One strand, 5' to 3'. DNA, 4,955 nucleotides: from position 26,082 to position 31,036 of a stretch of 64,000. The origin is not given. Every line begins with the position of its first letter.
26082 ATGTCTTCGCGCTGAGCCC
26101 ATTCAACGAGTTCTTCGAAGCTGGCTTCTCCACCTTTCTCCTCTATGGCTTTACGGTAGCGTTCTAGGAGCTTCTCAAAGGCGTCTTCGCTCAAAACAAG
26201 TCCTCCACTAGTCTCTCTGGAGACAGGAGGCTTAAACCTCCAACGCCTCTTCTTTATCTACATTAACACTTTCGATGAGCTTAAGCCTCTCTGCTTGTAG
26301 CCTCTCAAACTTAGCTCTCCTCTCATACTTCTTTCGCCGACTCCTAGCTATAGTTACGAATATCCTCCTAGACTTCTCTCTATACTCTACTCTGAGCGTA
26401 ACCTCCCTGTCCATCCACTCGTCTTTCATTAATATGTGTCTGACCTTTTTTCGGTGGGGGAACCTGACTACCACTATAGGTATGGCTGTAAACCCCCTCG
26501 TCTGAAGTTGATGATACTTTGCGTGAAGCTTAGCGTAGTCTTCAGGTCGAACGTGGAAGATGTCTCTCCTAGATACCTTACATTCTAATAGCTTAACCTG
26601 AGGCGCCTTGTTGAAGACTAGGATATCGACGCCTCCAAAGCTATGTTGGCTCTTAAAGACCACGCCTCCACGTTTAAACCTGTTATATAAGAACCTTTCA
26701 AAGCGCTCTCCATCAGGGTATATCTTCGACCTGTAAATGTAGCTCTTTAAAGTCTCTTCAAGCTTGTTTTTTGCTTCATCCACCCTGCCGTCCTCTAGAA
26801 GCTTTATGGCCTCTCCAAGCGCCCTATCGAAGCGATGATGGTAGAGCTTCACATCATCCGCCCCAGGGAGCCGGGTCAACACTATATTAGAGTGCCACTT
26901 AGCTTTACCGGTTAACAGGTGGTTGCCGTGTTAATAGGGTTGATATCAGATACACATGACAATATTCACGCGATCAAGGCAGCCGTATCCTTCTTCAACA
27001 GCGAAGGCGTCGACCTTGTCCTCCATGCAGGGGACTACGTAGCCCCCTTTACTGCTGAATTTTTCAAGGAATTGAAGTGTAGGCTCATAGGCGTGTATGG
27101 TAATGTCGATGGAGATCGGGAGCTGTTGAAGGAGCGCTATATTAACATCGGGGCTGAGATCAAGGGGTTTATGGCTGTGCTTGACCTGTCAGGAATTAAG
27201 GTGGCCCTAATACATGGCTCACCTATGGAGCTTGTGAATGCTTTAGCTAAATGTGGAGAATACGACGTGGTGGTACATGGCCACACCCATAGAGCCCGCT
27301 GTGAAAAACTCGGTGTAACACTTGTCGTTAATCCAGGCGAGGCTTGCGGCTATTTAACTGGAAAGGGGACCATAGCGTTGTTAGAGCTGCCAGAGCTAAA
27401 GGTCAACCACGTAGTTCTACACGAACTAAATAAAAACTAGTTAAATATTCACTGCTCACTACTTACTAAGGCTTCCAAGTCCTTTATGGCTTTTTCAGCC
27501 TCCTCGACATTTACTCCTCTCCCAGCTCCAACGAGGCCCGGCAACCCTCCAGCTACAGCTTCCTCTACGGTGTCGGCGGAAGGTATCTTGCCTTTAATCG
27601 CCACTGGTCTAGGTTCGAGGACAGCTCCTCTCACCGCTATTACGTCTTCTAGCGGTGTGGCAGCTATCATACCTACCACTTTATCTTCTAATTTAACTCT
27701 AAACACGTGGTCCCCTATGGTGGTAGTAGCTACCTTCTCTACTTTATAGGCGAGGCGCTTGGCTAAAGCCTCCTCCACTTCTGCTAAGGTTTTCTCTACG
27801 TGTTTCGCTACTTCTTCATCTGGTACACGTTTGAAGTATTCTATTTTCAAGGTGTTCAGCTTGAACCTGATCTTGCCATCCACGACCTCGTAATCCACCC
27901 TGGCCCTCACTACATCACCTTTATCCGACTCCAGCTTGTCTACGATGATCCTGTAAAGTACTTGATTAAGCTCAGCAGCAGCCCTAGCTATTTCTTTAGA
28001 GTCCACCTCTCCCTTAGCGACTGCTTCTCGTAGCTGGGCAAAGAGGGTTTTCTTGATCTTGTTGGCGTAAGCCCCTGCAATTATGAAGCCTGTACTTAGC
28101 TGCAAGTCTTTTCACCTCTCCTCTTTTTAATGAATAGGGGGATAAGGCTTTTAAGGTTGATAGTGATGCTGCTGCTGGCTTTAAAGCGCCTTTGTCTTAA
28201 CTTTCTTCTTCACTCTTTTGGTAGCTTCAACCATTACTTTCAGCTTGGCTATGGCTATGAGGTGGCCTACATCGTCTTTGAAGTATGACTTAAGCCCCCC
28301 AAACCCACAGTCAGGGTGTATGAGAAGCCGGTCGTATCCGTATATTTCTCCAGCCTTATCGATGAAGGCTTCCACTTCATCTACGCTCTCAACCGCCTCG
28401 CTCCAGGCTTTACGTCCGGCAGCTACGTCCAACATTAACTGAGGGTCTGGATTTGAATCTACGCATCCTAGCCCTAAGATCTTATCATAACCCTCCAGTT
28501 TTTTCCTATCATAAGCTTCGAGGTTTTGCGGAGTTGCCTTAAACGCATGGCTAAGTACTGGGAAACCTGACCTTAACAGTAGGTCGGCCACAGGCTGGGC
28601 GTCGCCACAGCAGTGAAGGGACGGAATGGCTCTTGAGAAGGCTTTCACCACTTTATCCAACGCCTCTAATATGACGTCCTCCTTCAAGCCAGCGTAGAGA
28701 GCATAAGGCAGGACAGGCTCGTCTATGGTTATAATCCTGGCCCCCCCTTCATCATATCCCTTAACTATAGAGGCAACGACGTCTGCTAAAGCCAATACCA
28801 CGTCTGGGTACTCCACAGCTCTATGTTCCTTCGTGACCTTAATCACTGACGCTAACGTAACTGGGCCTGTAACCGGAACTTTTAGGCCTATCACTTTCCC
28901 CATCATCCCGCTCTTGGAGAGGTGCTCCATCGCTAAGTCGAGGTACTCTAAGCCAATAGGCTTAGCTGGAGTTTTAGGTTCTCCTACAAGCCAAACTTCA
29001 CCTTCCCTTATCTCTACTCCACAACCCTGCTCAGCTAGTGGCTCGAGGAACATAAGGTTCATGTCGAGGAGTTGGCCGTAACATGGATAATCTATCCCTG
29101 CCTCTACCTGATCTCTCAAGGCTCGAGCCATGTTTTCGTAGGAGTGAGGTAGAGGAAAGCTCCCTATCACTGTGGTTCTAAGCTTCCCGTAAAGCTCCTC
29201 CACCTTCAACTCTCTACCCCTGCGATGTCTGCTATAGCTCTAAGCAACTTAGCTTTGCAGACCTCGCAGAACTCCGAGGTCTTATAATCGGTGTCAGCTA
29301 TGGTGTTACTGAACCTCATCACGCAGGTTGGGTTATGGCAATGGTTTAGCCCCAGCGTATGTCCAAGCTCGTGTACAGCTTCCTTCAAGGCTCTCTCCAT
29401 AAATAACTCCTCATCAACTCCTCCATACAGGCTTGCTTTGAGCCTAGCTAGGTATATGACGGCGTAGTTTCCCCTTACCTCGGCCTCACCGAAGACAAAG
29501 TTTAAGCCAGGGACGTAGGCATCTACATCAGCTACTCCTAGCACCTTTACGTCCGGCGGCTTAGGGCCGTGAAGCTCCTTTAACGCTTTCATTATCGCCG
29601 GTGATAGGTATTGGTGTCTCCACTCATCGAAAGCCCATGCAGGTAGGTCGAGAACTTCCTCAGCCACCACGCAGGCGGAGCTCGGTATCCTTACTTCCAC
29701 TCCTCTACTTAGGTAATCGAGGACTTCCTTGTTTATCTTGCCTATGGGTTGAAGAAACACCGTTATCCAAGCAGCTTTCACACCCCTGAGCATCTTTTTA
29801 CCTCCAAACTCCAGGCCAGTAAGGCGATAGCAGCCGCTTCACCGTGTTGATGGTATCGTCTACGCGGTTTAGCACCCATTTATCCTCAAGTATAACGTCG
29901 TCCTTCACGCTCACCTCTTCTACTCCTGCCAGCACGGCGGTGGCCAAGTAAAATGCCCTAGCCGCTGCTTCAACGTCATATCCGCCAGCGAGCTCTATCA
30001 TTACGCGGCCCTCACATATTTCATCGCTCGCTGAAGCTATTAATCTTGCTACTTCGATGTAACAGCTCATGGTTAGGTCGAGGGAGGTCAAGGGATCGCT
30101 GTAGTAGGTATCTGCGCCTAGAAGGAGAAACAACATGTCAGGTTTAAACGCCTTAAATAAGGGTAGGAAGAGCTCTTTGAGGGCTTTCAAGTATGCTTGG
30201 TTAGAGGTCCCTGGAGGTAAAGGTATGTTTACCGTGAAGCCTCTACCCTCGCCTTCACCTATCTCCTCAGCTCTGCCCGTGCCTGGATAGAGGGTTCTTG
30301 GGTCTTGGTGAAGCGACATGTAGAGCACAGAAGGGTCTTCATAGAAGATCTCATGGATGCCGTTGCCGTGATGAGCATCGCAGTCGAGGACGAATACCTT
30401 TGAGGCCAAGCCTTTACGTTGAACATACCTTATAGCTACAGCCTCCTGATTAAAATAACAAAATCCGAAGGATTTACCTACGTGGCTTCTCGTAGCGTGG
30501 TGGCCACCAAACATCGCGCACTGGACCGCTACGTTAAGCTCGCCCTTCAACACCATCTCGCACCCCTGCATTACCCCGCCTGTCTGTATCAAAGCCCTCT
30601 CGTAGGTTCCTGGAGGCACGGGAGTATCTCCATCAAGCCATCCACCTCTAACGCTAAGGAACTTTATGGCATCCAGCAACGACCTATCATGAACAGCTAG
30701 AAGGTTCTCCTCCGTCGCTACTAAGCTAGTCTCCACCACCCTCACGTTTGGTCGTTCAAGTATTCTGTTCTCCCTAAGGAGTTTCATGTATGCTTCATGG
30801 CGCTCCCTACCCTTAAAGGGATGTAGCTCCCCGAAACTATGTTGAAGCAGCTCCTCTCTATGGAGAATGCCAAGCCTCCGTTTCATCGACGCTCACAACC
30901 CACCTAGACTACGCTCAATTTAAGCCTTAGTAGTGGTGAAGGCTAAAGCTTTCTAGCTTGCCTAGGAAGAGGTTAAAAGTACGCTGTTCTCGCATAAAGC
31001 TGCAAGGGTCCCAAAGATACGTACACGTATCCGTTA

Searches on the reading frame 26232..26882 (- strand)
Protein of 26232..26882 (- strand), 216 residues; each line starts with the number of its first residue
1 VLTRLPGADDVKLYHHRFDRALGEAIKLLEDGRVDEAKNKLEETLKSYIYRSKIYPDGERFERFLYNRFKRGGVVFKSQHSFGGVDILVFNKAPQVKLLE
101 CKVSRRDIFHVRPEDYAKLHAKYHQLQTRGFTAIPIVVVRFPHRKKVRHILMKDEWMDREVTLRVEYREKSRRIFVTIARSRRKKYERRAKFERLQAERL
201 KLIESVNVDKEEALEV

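Call 17: search_protein_families(library=pfam, proteins=[window:26232-26882:-])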
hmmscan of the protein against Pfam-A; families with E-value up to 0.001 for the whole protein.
window:26232-26882:- (216 aa): 1 family
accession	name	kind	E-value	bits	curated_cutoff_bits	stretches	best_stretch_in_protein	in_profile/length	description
PF01870.24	Hjc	-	0.00079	19.8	21.1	0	61-147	2-86/93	Archaeal holliday junction resolvase (hjc)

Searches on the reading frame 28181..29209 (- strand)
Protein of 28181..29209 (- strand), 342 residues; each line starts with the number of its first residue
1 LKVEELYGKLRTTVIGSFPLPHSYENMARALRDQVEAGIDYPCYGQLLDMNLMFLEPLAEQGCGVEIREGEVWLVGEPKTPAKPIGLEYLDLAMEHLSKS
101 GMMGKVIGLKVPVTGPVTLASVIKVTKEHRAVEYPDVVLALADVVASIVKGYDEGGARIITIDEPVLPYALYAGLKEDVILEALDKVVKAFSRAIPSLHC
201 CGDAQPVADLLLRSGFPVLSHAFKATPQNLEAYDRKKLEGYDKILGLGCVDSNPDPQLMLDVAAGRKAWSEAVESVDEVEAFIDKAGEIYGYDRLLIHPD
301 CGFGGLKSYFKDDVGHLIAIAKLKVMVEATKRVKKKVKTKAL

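Call 3: search_protein_families(library=pfam, proteins=[window:28181-29209:-])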
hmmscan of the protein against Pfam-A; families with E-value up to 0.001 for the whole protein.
window:28181-29209:- (342 aa): 2 families
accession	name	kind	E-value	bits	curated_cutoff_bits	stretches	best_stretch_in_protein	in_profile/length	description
PF01717.24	Meth_synt_2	-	6.1e-13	49.2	21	1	110-331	124-323/324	Cobalamin-independent synthase, Catalytic domain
PF08267.18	Meth_synt_1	-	2.8e-05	24.3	27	1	109-251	150-289/313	Cobalamin-independent synthase, N-terminal domain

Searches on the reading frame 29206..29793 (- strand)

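Call 3: search_protein_families(library=pfam, proteins=[window:29206-29793:-])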
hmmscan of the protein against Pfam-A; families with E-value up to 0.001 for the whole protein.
window:29206-29793:- (195 aa): 2 families
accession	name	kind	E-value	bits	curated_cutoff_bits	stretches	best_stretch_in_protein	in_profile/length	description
PF07998.17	Peptidase_M54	-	2.5e-32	112.9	24.4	1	54-183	60-192/194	Peptidase family M54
PF00413.30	Peptidase_M10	-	6e-05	23.4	24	1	139-161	112-134/159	Matrixin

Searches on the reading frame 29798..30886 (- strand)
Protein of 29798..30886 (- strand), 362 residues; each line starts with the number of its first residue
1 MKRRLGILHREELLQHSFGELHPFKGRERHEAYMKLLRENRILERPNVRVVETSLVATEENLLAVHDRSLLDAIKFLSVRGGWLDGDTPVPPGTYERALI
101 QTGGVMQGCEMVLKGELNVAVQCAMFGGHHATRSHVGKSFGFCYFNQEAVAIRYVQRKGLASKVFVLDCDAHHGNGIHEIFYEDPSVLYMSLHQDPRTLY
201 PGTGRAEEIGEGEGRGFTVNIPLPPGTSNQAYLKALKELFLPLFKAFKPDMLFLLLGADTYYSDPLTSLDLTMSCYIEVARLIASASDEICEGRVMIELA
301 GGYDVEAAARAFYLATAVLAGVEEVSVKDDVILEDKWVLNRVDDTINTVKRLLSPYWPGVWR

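Call 3: search_protein_families(library=pfam, proteins=[window:29798-30886:-])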
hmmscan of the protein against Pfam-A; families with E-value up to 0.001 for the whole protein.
window:29798-30886:- (362 aa): 1 family
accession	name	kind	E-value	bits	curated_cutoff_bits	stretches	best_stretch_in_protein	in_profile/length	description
PF00850.24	Hist_deacetyl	-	1.1e-77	261.8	27.9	1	27-317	5-296/298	Histone deacetylase domain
